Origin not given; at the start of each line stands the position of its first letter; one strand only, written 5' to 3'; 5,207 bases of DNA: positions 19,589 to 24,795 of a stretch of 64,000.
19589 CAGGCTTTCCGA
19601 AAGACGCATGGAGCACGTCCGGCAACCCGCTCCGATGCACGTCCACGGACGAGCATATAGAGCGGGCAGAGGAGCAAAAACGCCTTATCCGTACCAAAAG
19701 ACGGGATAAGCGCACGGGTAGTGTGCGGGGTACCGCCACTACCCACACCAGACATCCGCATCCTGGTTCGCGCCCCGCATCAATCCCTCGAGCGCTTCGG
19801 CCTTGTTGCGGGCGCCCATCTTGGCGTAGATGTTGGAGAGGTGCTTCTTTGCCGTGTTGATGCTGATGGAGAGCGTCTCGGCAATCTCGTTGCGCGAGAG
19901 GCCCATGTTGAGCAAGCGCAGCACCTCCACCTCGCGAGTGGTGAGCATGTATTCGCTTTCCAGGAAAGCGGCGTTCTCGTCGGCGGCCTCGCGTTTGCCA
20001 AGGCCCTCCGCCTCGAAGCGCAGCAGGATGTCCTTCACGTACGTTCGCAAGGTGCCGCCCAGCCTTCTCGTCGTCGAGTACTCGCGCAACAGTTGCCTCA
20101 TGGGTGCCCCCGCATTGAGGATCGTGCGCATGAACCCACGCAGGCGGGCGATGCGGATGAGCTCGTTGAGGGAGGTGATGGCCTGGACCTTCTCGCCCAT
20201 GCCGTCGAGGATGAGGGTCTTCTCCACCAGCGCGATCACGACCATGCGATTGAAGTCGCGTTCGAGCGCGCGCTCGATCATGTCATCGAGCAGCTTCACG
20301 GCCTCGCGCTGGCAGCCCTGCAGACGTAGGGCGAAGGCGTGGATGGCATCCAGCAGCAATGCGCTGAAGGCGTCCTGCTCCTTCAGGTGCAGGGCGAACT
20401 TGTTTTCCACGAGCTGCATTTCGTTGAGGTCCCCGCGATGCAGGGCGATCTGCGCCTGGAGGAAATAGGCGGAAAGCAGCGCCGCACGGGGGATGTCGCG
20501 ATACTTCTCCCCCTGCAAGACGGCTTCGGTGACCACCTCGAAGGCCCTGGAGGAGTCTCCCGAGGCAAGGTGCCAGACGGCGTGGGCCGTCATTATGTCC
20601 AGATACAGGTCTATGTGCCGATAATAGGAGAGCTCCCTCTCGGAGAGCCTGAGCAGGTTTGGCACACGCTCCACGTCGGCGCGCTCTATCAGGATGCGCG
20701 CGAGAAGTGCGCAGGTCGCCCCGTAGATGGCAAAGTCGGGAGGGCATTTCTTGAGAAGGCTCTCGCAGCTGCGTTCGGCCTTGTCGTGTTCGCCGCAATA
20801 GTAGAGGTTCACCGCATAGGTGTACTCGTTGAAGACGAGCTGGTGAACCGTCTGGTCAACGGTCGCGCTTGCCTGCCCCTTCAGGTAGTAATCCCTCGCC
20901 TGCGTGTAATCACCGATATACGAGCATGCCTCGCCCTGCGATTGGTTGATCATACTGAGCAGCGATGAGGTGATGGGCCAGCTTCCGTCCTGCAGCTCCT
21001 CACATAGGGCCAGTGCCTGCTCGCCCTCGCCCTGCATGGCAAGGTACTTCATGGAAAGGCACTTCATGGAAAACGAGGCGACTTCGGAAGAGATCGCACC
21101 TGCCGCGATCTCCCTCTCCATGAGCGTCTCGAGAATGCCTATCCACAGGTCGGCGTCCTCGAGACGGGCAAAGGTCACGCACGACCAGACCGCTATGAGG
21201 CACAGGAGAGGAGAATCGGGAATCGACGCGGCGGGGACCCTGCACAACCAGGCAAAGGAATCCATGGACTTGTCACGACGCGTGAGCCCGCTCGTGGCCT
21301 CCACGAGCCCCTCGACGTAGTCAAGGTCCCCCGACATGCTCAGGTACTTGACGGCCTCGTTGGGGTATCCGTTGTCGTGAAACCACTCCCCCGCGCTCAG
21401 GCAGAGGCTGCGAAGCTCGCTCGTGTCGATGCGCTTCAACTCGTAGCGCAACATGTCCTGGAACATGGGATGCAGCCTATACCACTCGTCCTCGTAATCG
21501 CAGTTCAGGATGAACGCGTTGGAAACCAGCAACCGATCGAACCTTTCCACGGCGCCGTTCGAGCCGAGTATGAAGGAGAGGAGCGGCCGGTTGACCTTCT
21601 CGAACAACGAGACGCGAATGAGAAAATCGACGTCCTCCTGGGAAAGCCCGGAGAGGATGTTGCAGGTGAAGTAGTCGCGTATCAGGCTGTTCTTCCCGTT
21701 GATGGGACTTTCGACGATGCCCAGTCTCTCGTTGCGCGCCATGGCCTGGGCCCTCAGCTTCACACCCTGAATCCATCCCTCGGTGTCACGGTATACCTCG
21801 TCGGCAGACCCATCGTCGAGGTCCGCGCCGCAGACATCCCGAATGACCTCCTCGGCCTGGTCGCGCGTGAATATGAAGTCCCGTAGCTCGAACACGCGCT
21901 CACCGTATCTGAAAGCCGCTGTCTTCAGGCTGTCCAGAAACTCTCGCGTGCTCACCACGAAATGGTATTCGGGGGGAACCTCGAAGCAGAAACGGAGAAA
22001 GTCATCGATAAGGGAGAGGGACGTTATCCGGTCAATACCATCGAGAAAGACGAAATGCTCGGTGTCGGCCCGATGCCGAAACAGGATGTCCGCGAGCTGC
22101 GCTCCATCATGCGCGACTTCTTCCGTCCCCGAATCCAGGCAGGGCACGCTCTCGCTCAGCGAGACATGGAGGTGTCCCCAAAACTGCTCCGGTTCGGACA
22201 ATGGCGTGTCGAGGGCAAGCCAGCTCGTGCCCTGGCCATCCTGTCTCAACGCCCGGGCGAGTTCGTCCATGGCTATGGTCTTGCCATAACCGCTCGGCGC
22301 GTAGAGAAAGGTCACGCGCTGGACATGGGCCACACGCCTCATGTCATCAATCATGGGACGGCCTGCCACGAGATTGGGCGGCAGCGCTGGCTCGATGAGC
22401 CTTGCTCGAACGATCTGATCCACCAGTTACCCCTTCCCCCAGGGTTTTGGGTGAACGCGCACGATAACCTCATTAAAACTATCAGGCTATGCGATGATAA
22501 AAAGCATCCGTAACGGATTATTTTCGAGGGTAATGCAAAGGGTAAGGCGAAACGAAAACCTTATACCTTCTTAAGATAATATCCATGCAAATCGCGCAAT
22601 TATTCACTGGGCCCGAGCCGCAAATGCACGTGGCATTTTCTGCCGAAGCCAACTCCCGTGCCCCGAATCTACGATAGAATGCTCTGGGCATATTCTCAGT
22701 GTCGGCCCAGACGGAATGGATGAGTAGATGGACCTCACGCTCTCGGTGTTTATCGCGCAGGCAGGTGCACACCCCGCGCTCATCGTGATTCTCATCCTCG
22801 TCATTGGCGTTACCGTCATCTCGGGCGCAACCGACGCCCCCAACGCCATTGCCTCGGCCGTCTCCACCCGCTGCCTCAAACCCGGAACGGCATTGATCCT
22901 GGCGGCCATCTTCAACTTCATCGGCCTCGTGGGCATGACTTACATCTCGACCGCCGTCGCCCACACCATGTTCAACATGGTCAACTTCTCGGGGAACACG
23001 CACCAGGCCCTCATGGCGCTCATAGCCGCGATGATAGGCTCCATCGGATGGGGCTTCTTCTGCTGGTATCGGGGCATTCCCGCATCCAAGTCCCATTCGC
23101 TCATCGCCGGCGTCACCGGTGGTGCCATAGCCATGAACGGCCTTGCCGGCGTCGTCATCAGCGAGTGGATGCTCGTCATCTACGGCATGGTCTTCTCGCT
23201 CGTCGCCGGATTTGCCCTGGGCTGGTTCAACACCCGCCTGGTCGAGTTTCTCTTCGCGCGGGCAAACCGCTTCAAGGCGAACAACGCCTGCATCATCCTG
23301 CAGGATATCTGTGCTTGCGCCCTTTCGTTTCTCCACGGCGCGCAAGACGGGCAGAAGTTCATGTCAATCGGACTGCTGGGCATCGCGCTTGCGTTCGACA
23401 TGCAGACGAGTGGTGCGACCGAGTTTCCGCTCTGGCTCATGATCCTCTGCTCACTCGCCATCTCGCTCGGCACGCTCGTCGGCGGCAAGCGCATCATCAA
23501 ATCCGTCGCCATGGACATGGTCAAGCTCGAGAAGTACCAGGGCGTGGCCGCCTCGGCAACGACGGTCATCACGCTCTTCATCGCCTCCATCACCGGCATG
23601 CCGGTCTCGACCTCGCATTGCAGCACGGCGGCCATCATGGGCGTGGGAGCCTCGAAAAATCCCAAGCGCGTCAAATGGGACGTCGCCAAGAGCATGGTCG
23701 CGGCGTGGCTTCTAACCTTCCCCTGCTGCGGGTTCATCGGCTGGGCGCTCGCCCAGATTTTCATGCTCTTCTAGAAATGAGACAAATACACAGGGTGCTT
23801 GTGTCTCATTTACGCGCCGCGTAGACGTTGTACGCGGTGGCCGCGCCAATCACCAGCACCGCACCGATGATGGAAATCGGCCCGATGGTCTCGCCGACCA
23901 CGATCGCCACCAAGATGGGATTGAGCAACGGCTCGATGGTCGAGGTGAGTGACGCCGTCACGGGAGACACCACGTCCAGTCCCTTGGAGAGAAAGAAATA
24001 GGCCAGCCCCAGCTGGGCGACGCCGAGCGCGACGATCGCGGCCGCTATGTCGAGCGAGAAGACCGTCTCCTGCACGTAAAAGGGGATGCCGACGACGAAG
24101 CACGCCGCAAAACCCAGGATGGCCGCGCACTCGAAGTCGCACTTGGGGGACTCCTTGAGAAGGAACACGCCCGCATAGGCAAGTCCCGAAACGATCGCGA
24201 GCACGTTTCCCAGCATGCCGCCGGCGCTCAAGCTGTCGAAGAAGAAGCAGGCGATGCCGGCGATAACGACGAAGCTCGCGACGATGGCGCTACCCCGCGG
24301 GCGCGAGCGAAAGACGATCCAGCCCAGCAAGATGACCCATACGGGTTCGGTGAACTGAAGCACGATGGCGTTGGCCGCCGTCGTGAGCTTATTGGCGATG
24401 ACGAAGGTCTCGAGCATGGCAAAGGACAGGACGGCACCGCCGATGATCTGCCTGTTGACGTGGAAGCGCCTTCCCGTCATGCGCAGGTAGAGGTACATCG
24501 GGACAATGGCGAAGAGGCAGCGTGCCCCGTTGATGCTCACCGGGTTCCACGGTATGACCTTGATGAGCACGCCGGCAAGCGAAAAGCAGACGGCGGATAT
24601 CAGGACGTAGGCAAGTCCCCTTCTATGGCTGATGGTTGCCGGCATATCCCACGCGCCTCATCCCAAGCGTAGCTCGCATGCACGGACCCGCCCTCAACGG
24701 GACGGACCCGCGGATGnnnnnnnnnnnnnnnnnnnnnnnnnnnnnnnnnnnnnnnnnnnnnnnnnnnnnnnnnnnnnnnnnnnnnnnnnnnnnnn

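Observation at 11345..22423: Soluble transhydroxylase-like molybdoenzyme operon sandwiched between twin amidases, with its own anion permease and LAL regulator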

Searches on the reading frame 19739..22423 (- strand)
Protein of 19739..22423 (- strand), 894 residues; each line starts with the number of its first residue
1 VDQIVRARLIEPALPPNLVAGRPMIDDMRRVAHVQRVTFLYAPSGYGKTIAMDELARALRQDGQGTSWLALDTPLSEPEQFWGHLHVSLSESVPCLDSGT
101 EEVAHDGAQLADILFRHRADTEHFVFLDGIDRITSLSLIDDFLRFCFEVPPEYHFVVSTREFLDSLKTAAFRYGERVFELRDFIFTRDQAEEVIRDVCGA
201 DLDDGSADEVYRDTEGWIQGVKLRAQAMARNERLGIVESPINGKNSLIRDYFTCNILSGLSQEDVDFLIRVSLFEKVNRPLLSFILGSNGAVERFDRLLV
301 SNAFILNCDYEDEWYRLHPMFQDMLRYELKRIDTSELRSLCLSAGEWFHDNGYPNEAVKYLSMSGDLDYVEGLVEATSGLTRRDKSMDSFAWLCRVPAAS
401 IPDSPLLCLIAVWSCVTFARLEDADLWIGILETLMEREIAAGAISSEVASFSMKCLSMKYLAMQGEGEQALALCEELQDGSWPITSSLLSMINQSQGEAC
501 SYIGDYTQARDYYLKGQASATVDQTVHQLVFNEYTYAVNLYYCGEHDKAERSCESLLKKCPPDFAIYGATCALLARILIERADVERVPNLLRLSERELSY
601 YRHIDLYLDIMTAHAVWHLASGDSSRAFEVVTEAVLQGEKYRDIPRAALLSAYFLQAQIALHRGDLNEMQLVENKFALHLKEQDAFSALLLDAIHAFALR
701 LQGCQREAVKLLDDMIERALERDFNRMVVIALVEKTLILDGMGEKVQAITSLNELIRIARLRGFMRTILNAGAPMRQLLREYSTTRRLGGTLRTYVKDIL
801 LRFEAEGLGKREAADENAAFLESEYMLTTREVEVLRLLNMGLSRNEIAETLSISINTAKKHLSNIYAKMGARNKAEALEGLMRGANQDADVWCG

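Call 3: search_protein_families(library=pfam, proteins=[window:19739-22423:-])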
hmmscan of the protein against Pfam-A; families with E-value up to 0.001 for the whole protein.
window:19739-22423:- (894 aa): 4 families
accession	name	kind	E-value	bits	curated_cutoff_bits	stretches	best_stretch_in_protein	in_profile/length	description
PF17874.7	TPR_MalT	-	6.2e-16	59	45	1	490-784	40-335/336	MalT-like TPR region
PF00196.25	GerE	-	1.7e-14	53.6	23.5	1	827-877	3-53/57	Bacterial regulatory proteins, luxR family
PF07638.17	Sigma70_ECF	-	0.00046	20.6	21.1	1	729-871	49-181/185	ECF sigma factor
PF13401.12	AAA_22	-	0.00048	20.9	27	0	35-144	5-102/130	AAA domain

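Call 4: search_protein_families(library=ncbifam, proteins=[window:19739-22423:-])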
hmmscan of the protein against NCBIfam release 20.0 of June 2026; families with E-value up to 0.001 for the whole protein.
window:19739-22423:- (894 aa): 20 families
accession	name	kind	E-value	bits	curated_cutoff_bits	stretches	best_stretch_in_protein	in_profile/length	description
NF003420.0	PRK04841.1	equivalog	1.5e-54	185.4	537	2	5-531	3-532/903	HTH-type transcriptional regulator MalT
NF007505.1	PRK10100.1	equivalog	2.5e-10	40.4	250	1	823-878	141-196/204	biofilm master transcriptional regulator CsgD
NF047785.1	respo_reg_MadR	equivalog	3e-10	39.8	300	1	823-878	145-200/209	MadR family response regulator transcription factor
TIGR03020.2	EpsA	equivalog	5.6e-10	39.3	170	1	795-878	162-242/247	XrtB/PEP-CTERM-associated transcriptional regulator EpsA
NF052366.1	photon_PedR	equivalog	2.4e-09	37.2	120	1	827-877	3-53/74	photosynthetic electron transport-dependent transcriptional regulator PedR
NF007403.0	PRK09935.1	equivalog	1.9e-08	34.2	271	1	823-876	146-199/210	fimbria biosynthesis transcriptional regulator FimZ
TIGR03541.1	reg_near_HchA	equivalog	3.4e-07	30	215.6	1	821-879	166-224/232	PA1136 family autoinducer-binding transcriptional regulator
NF052445.1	RespRegMctR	equivalog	5.6e-07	29.2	300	1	823-876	141-194/205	two-component system response regulator MctR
NF011896.0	PRK15369.1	equivalog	6.4e-07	29.2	242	1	819-878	142-201/211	two component system response regulator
NF007708.0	PRK10403.1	equivalog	1.2e-06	28.1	343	1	825-876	152-203/215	nitrate/nitrite response regulator protein NarP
NF041232.1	BagY_FevT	exception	4.7e-06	25.7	700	1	818-878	288-348/367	LuxR family transcriptional regulator BagY/FevT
NF008548.0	PRK11475.1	equivalog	2.3e-05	24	176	1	814-878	122-186/207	DNA-binding transcriptional activator BglJ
NF050132.1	TransRegAbsR2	equivalog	3.1e-05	22.9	850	1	827-875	531-579/582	LuxR family transcriptional regulator AbsR2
NF007935.0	PRK10651.1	equivalog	3.3e-05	23.1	250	1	824-877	153-206/216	two-component system response regulator NarL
NF040749.1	tetrathio_RR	equivalog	6.5e-05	22.7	290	1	824-879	131-186/191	tetrathionate respiration response regulator TtrR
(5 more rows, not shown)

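Call 75: search_solved_structures(query=window:19739-22423:-, max_evalue=0.001)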
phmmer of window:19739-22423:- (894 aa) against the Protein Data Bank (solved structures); distinct sequences matched with E-value up to 0.001: 18.
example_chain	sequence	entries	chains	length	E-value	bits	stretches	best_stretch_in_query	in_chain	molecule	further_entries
8bob_C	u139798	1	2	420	2.6e-18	68.7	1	33-368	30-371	HTH-type transcriptional regulator MalT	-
3kln_A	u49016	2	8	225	4.1e-07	31.7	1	825-878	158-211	Transcriptional regulator, LuxR family | Transcriptional regulator VpsT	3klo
4wt0_B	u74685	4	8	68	7.9e-07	30.7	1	827-877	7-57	Response regulator receiver domain protein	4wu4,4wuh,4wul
3clo_A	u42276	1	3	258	8.5e-07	30.6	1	822-879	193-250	Transcriptional regulator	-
7ve4_A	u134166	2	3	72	1.3e-06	30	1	825-878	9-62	DNA-binding response regulator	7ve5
2rnj_A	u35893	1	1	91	1.6e-06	29.7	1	823-878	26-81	Response regulator protein vraR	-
4yn8_A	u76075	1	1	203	1.7e-06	29.6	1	822-879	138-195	Response regulator ChrA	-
4wsz_A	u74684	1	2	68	3.3e-06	28.7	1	827-877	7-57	Response regulator receiver domain protein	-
7x1k_A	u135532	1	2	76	4.8e-06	28.1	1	825-878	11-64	Chemotaxis protein CheY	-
4gvp_A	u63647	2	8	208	5.2e-06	28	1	822-878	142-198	Response regulator protein vraR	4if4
7ve6_A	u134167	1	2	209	5.2e-06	28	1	822-878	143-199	Response regulator protein VraR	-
5hev_A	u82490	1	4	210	8.5e-06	27.3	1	817-877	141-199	Response regulator protein VraR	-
1fse_A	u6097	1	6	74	9.3e-06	27.2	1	822-883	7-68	GERE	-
7vim_A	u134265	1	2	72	2.3e-05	25.9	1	823-877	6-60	Protein EsrB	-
4ldz_A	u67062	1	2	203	0.00038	21.9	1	809-878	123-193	Transcriptional regulatory protein DesR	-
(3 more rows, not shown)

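Call 102: search_protein_families(library=padloc, proteins=[window:19739-22423:-], max_evalue=0.001)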
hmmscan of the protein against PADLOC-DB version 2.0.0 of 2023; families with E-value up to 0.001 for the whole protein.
window:19739-22423:- (894 aa): 2 families
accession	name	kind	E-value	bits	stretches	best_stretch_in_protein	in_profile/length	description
PDLC01851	CARF3--CARF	-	2.6e-07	28.3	1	807-870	192-253/279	-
PDLC01855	CARF3--CARF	-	2.6e-06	25.3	1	826-868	217-259/288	-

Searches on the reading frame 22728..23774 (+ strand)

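Call 42: search_protein_families(library=pfam, proteins=[window:22728-23774:+], max_evalue=0.00001)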
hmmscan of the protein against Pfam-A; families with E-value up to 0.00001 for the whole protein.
window:22728-23774:+ (348 aa): 1 family
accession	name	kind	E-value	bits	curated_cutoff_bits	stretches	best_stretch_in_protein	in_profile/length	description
PF01384.25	PHO4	-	4.9e-73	246.5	33.7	1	33-338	2-350/350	Phosphate transporter family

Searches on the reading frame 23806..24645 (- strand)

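Call 42: search_protein_families(library=pfam, proteins=[window:23806-24645:-], max_evalue=0.00001)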
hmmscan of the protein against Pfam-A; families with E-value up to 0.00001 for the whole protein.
window:23806-24645:- (279 aa): 1 family
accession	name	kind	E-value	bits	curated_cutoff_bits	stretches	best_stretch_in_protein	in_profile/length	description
PF00892.27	EamA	-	2.4e-24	86.6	28.2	2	9-135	2-134/135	EamA-like transporter family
